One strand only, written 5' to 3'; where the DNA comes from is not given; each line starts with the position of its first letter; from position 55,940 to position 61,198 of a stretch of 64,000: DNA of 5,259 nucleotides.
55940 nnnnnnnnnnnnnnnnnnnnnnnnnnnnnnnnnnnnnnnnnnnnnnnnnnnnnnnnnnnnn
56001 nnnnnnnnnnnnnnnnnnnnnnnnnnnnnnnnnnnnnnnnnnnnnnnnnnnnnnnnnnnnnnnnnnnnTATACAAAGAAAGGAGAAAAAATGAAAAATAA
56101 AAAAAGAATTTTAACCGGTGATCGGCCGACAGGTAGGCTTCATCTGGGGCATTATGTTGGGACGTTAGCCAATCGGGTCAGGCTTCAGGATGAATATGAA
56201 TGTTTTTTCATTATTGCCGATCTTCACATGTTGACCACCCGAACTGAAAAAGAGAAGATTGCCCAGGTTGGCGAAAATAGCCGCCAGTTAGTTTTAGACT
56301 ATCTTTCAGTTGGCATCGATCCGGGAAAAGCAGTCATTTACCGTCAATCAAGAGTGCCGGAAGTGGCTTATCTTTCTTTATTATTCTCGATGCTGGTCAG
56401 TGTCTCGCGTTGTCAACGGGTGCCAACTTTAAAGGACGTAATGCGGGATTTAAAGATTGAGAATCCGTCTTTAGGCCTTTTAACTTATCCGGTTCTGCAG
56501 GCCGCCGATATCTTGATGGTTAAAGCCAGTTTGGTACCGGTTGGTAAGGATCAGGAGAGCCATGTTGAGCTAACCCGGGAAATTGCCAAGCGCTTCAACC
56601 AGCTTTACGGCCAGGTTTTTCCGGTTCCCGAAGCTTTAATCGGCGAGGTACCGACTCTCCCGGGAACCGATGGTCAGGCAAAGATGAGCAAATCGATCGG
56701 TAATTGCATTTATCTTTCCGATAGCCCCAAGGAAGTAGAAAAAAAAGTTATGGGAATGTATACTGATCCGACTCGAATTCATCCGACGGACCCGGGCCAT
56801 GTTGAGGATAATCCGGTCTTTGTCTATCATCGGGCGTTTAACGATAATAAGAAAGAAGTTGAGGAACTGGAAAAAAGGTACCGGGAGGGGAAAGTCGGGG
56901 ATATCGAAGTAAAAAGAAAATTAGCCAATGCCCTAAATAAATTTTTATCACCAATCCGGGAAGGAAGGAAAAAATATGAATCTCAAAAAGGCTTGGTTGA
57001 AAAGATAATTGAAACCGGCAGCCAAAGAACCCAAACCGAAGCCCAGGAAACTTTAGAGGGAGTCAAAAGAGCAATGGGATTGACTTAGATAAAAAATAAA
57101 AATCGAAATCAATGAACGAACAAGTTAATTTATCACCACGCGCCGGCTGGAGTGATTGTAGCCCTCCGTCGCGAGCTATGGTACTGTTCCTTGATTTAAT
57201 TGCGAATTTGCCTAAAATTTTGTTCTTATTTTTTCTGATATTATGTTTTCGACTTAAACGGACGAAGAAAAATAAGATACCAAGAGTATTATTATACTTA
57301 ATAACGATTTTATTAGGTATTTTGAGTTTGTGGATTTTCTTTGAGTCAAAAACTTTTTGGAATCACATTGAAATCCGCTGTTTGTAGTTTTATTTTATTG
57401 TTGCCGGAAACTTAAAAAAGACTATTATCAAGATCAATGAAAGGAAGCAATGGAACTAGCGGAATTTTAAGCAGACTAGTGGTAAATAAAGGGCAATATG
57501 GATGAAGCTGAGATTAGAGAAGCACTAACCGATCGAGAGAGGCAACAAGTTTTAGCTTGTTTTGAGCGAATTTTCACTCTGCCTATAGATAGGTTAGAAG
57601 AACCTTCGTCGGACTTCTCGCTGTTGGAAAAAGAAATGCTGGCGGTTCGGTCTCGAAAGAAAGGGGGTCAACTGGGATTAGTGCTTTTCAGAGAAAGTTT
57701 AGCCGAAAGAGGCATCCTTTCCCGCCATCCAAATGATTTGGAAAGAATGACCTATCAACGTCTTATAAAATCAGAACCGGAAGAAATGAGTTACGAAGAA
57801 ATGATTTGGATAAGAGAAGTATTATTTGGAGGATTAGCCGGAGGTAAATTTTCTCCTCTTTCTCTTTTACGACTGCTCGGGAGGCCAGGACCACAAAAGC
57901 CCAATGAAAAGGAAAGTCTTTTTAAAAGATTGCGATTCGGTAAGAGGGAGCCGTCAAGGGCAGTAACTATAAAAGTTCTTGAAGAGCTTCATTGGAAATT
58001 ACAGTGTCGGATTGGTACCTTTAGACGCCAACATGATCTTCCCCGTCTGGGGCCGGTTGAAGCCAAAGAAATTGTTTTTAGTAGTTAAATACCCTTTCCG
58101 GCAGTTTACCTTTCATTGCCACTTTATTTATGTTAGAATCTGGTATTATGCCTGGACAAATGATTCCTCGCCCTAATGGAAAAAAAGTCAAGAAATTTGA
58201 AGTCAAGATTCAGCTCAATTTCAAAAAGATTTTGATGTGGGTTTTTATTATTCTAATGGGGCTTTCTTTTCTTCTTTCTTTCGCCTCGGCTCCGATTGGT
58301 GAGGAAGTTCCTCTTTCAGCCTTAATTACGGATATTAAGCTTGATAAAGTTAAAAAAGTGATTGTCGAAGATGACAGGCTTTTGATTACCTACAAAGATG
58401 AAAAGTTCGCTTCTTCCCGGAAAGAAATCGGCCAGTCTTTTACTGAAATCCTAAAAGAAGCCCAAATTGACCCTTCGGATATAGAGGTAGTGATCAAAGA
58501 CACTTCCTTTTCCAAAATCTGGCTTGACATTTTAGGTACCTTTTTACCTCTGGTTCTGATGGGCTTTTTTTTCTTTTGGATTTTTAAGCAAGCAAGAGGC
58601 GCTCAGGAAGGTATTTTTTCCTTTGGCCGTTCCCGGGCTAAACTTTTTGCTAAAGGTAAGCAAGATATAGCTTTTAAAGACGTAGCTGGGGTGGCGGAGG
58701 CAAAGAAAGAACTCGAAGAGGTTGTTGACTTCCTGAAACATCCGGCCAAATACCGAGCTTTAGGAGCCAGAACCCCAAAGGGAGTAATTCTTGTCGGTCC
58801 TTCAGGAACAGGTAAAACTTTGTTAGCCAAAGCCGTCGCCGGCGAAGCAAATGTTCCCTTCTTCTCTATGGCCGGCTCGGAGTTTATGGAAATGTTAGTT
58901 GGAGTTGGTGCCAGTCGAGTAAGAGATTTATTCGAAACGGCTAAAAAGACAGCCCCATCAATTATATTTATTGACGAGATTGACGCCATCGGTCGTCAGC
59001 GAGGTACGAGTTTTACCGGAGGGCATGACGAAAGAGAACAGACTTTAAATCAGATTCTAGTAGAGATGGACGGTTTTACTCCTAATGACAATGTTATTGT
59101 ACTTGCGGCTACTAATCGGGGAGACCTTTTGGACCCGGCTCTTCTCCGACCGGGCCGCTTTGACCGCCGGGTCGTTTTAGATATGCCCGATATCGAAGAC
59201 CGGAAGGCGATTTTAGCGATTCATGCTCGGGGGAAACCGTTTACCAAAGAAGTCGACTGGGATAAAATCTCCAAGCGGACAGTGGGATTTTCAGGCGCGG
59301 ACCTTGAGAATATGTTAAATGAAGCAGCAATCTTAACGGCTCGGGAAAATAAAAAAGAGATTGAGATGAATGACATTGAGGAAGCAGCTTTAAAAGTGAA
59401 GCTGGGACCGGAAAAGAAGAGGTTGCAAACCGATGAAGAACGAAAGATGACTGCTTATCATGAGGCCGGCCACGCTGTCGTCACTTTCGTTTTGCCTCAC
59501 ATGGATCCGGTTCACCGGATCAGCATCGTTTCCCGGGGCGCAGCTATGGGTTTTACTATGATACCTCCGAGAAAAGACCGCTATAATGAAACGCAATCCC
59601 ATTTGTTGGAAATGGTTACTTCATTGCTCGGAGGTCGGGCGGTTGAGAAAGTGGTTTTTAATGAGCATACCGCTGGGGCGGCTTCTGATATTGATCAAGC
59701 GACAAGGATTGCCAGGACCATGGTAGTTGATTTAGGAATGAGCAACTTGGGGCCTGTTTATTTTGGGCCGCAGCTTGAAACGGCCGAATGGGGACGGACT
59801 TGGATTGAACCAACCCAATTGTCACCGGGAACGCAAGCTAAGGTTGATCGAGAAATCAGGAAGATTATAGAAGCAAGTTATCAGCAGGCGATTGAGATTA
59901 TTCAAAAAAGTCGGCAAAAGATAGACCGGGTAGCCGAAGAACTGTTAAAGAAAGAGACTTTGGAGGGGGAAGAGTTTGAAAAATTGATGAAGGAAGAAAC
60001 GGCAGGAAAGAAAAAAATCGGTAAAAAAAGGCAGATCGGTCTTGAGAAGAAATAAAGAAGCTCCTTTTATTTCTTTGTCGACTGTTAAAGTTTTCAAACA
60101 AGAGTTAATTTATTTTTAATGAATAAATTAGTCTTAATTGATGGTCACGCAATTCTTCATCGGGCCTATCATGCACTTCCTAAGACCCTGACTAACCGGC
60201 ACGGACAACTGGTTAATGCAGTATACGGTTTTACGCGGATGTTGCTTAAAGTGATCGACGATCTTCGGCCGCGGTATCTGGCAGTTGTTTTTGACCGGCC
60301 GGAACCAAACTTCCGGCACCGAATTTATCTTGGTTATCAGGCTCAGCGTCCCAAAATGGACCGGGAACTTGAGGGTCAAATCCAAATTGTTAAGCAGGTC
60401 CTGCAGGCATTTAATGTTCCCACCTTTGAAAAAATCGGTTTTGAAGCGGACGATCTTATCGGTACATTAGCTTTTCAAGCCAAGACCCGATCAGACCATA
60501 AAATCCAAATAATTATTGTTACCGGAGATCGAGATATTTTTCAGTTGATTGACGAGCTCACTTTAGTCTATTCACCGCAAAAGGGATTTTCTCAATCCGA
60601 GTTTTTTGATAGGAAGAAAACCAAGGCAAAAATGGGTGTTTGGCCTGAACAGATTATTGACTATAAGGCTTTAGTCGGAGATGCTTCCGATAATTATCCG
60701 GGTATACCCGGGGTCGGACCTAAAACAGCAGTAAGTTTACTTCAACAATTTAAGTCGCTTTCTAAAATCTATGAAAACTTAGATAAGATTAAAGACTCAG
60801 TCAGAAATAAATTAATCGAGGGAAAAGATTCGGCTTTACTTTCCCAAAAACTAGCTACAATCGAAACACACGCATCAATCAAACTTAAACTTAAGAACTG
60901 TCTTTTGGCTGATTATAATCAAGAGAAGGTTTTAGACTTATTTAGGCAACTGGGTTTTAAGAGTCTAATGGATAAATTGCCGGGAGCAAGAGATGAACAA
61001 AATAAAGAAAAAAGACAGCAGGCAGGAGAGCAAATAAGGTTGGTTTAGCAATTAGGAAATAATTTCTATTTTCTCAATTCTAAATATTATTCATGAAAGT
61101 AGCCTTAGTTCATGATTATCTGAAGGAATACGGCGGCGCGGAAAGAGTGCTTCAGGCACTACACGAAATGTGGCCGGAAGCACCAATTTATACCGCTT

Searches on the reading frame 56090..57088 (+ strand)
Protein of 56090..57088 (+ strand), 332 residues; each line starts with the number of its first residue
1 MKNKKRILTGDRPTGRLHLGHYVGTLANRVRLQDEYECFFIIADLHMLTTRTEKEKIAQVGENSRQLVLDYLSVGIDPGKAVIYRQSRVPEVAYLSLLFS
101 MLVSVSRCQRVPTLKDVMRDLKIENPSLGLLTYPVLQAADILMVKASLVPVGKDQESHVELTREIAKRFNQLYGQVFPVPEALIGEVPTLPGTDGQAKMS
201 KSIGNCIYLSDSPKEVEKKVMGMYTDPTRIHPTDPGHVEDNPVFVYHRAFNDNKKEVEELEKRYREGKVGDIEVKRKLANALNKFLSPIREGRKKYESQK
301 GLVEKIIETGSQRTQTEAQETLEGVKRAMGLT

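Call 73: search_protein_families(library=pfam, proteins=[window:56090-57088:+], max_evalue=0.00001)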
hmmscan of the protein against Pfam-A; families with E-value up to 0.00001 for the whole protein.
window:56090-57088:+ (332 aa): 1 family
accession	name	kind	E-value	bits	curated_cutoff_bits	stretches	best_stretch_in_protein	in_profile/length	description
PF00579.31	tRNA-synt_1b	-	3.1e-77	260.2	21.1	1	4-286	5-291/292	tRNA synthetases class I (W and Y)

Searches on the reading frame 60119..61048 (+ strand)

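Call 73: search_protein_families(library=pfam, proteins=[window:60119-61048:+], max_evalue=0.00001)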
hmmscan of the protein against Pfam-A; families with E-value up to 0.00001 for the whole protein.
window:60119-61048:+ (309 aa): 2 families
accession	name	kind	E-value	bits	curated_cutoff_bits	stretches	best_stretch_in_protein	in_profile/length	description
PF02739.22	5_3_exonuc_N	-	1e-53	181.9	34.3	1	3-173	1-164/164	5'-3' exonuclease, N-terminal resolvase-like domain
PF01367.25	5_3_exonuc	-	8.9e-34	116.3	40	1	174-268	1-96/97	5'-3' exonuclease, C-terminal SAM fold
